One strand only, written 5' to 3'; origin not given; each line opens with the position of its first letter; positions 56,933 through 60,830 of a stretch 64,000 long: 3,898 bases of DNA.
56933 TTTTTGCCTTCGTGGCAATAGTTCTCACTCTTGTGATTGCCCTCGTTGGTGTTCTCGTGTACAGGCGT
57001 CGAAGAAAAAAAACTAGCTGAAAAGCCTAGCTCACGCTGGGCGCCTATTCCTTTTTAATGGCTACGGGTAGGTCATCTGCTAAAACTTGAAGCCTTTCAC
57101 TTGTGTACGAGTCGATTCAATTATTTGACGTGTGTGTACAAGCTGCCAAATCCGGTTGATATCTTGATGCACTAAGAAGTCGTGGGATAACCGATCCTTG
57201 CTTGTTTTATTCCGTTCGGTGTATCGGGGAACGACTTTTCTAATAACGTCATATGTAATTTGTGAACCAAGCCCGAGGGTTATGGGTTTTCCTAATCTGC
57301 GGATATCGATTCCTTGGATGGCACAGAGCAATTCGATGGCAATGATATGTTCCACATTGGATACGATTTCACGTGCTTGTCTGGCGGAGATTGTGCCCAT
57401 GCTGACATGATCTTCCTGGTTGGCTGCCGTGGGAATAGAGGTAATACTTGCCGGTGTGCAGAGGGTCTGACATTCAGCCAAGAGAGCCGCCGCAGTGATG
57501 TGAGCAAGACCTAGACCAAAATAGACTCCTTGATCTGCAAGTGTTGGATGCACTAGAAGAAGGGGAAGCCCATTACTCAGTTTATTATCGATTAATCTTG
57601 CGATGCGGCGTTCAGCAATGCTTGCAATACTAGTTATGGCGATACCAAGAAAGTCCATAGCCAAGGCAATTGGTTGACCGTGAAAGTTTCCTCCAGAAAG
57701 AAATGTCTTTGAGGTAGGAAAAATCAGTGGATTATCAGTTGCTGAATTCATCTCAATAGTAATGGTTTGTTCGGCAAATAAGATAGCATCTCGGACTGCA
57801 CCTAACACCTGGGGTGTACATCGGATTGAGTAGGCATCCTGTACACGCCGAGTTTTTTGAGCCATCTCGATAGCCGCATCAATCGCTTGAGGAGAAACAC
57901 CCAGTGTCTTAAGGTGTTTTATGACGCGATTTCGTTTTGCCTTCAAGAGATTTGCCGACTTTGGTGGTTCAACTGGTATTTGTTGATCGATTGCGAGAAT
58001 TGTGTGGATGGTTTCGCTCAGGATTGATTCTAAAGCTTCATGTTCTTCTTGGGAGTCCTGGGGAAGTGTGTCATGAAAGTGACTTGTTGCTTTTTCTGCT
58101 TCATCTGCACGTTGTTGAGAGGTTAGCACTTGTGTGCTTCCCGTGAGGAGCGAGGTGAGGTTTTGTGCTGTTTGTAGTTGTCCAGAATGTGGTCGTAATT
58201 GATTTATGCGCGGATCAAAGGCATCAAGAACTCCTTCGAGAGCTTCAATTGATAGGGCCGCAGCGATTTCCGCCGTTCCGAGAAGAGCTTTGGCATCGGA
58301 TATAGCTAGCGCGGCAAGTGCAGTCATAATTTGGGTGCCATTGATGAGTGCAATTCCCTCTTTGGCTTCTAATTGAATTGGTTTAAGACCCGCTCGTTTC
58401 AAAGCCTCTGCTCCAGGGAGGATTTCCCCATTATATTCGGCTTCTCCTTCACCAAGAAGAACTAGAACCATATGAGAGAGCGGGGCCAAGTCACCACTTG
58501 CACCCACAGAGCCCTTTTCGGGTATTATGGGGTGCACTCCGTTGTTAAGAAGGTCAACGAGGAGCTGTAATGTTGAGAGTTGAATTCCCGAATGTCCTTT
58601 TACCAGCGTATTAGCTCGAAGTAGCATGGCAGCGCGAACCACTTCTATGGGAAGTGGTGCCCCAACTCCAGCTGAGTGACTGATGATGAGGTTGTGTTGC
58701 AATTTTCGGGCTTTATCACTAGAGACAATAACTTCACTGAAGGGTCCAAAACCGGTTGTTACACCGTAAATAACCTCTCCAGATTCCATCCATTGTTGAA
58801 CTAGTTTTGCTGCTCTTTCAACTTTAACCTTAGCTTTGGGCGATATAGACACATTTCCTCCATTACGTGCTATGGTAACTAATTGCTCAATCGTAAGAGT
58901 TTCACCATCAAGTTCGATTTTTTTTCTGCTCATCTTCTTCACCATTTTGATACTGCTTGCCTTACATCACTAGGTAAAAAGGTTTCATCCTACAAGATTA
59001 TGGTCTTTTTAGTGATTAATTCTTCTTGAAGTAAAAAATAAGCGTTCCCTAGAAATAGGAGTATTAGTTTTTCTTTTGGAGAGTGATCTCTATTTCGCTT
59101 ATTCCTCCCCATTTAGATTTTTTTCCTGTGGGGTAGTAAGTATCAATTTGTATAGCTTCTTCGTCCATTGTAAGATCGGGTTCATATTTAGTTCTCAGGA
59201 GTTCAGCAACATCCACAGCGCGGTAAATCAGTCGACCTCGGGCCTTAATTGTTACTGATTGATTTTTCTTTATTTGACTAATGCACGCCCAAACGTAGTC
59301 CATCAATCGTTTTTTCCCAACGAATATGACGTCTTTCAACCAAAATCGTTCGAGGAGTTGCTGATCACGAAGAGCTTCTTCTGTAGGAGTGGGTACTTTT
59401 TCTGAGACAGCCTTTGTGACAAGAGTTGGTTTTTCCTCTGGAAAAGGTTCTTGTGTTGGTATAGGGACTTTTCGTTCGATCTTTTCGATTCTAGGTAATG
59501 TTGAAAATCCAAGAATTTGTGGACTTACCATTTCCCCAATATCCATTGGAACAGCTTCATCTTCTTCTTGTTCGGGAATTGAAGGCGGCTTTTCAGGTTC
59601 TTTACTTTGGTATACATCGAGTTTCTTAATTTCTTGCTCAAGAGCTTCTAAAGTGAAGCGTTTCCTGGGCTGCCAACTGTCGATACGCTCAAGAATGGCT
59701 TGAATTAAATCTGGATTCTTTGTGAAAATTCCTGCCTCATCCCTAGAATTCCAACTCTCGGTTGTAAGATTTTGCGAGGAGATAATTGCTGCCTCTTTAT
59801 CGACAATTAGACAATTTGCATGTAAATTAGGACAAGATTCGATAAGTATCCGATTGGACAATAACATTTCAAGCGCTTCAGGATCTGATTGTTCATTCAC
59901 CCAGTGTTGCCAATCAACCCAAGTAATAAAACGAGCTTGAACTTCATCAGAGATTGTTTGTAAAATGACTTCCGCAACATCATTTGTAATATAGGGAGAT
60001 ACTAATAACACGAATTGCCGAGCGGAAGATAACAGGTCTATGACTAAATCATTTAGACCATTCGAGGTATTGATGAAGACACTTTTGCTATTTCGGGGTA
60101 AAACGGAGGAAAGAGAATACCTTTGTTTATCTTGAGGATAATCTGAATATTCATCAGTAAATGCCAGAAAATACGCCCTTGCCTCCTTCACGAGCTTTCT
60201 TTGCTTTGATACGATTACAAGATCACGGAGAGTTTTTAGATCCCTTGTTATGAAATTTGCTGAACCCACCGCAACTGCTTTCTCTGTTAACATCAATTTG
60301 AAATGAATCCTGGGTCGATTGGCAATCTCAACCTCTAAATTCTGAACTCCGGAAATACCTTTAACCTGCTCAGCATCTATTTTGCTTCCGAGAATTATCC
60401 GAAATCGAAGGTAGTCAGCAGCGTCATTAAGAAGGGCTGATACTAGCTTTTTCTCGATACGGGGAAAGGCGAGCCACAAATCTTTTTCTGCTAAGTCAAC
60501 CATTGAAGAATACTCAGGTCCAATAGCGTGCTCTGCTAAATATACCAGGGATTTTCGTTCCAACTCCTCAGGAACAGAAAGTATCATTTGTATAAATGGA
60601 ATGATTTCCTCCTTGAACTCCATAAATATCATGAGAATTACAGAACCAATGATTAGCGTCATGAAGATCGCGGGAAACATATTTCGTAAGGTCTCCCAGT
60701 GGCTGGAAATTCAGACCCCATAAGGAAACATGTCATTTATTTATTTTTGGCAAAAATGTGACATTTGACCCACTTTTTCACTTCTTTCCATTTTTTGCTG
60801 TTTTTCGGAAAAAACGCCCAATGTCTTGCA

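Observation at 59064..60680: Membrane-anchored tandem-PLD (nuclease-like) protein fused to an Alba nucleic-acid-binding domain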

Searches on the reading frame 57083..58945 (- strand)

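Call 5: search_protein_families(library=pfam, proteins=[window:57083-58945:-], max_evalue=0.1)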
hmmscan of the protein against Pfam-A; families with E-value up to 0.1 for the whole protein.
window:57083-58945:- (621 aa): 1 family
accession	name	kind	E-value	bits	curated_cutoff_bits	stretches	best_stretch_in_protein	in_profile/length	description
PF00221.24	Lyase_aromatic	-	1.2e-187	624.7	27.3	2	17-276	1-260/466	Aromatic amino acid lyase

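Call 6: search_protein_families(library=ncbifam, proteins=[window:57083-58945:-], max_evalue=0.1)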
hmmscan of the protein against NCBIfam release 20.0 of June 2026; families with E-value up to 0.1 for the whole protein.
window:57083-58945:- (621 aa): 8 families
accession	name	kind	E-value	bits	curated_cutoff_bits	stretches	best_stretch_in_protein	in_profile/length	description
NF006871.0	PRK09367.1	subfamily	2.2e-184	613.9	524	2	8-279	2-273/505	histidine ammonia-lyase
TIGR01225.1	hutH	equivalog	8e-180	598.6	539.15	2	10-281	1-271/506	histidine ammonia-lyase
TIGR04475.1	Phe_D_beta_mut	equivalog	6.1e-138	460.6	800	2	14-284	7-277/510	phenylalanine aminomutase (D-beta-phenylalanine forming)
TIGR03832.1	Tyr_2_3_mutase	equivalog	1.7e-127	426.1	501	2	12-277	1-267/507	tyrosine 2,3-aminomutase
NF053541.1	FlxA_rubin_TAL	equivalog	1.2e-118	396.7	700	2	18-286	2-269/498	flexirubin biosynthesis tyrosine ammonia-lyase FlxA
NF041222.1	BagA_FevW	exception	3.5e-103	346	1000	2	11-290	2-282/529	bagremycin/ferroverdin biosynthesis tyrosine ammonia-lyase BagA/FevW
TIGR01226.1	phe_am_lyase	equivalog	2e-95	320.5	519.15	2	5-277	27-310/680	phenylalanine ammonia-lyase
TIGR04473.1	taxol_Phe_23mut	exception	9.5e-65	219.1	1250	2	8-271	25-300/687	phenylalanine aminomutase (L-beta-phenylalanine forming)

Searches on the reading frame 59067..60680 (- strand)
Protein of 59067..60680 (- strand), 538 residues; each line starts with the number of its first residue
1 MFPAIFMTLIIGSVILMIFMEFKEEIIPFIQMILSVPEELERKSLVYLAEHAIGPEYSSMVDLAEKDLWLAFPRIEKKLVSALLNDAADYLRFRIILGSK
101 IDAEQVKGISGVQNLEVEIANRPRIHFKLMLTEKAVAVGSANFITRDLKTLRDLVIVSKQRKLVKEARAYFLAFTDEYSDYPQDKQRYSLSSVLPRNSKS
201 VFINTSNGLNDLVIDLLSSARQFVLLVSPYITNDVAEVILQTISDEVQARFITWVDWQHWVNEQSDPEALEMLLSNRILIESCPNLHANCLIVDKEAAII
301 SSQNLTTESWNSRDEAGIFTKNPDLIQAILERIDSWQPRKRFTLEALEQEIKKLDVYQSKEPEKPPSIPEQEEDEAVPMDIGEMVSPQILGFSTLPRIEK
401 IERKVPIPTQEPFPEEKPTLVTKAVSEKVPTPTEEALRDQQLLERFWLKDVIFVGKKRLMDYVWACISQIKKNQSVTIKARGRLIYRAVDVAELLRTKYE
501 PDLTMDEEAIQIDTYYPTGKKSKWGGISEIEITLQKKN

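Call 5: search_protein_families(library=pfam, proteins=[window:59067-60680:-], max_evalue=0.1)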
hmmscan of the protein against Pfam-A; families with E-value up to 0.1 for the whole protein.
window:59067-60680:- (538 aa): 3 families
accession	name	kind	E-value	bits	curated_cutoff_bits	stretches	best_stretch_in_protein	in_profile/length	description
PF13091.12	PLDc_2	-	3.8e-23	82.2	27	2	213-334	1-129/132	PLD-like domain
PF01918.27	Alba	-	4.4e-13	49.2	25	1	451-503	2-56/66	Alba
PF00614.28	PLDc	-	0.0036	17.7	21.9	0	286-307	5-26/28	Phospholipase D Active site motif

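Call 6: search_protein_families(library=ncbifam, proteins=[window:59067-60680:-], max_evalue=0.1)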
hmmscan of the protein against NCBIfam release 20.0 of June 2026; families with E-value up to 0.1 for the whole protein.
window:59067-60680:- (538 aa): 8 families
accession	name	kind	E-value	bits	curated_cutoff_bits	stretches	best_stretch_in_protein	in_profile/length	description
TIGR00285.1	TIGR00285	equivalog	1e-18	67.1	88.25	1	450-536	2-87/87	DNA-binding protein Alba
NF003088.0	PRK04015.1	subfamily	1.7e-18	66.6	90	1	450-537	6-92/92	DNA/RNA-binding protein AlbA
NF038319.1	DISARM_DrmC_I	equivalog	1.9e-07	30.9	133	1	282-334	180-232/236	DISARM system phospholipase D-like protein DrmC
NF041068.1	DpdK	equivalog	1.1e-05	25.1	100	1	115-171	107-163/167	phospholipase D-like domain-containing protein DpdK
NF010490.0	PRK13912.1-1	equivalog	3.6e-05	23.9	211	0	285-333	105-152/159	nuclease NucT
NF010492.0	PRK13912.1-3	equivalog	0.0035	16.9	297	0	125-175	121-172/178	nuclease NucT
NF006946.0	PRK09428.1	equivalog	0.017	14.1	314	0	200-244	243-285/451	CDP-diacylglycerol--serine O-phosphatidyltransferase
NF011279.0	PRK14687.1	equivalog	0.025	14.4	212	1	155-183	98-125/173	hypothetical protein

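Call 7: search_solved_structures(query=window:59067-60680:-, max_evalue=1, show_alignments=3)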
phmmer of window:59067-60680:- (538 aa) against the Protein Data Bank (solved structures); distinct sequences matched with E-value up to 1: 11.
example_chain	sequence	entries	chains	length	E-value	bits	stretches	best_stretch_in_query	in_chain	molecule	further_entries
4z9e_A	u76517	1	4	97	9.6e-14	54.2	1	450-536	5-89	DNA/RNA-binding protein Alba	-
1nfh_A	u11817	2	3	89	1.5e-12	50.3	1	450-536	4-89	conserved hypothetical protein AF1956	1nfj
1nh9_A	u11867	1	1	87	8.1e-12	47.8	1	450-535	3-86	DNA-binding protein Alba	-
8xao_A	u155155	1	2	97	1.9e-11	46.6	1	450-537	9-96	DNA/RNA-binding protein Alba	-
2z7c_A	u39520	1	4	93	2.2e-11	46.4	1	450-537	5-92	DNA/RNA-binding protein Alba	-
3toe_A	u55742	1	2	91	7.3e-11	44.7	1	450-536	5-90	DNA/RNA-binding protein Alba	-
8xaq_A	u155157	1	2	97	9.3e-11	44.3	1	450-537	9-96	DNA/RNA-binding protein Alba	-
2bky_A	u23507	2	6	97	1.5e-10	43.7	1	450-537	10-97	DNA/RNA-BINDING PROTEIN ALBA 1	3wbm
1h0x_A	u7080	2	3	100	1.6e-10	43.5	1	450-537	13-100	DNA BINDING PROTEIN SSO10B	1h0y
1y9x_A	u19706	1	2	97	1.9e-09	40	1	450-537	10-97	DNA/RNA-binding protein Alba 1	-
2h9u_A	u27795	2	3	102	3.3e-07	32.6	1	452-536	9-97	DNA/RNA-binding protein Alba 2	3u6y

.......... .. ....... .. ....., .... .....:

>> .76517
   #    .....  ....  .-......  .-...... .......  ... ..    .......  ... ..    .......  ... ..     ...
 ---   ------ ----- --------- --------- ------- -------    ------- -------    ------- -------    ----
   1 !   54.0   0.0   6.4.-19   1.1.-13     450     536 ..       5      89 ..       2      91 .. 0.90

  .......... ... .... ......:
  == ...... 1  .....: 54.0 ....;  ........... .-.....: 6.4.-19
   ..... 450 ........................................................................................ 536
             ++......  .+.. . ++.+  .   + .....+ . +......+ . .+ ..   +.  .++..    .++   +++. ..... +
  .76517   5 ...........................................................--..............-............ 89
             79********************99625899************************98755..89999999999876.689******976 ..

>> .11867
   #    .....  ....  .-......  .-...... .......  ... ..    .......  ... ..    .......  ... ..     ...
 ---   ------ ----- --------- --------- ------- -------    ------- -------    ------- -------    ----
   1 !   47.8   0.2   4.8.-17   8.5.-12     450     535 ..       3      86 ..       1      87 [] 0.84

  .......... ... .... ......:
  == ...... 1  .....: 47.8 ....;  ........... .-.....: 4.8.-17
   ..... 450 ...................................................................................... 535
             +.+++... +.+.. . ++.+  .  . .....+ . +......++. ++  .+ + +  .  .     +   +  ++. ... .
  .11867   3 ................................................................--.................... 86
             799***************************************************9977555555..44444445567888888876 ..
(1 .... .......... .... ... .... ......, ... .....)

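Call 8: search_protein_families(library=padloc, proteins=[window:59067-60680:-], max_evalue=0.1)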
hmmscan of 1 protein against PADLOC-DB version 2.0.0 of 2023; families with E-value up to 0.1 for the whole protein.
window:59067-60680:- (538 aa): 18 families
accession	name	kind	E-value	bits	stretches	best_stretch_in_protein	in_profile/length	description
PDLC03922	MkoB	-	5.1e-11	40.5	1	197-353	300-464/610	-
PDLC02614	DrmC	-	5e-09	34.1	1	213-333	26-147/153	DrmC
PDLC02607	DrmC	-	1.1e-06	26.2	1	281-331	198-248/265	DrmC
PDLC02587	DrmC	-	1.4e-06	25.5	1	283-332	202-251/267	DrmC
PDLC02608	DrmC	-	4.2e-06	24.7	1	285-340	100-155/162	DrmC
PDLC03924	MkoC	-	6.3e-06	22.6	1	194-331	981-1127/1136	-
PDLC02901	DpdK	-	9.2e-06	23.4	1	116-171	110-165/173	DpdK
PDLC02599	DrmC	-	1.8e-05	21.8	1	222-335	23-134/387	DrmC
PDLC02585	DrmC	-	2.5e-05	22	1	285-331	193-239/253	DrmC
PDLC02597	DrmC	-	3.6e-05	21.7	1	285-329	184-228/242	DrmC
PDLC02589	DrmC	-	4.3e-05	20.8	1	285-335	203-252/264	DrmC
PDLC02588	DrmC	-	0.00037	18.2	1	285-338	192-245/256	DrmC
PDLC02606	DrmC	-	0.00059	17.6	1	285-322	122-159/182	DrmC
PDLC02602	DrmC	-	0.00061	16.9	1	283-327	195-239/381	DrmC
PDLC02605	DrmC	-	0.002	15.8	1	285-335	208-258/270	DrmC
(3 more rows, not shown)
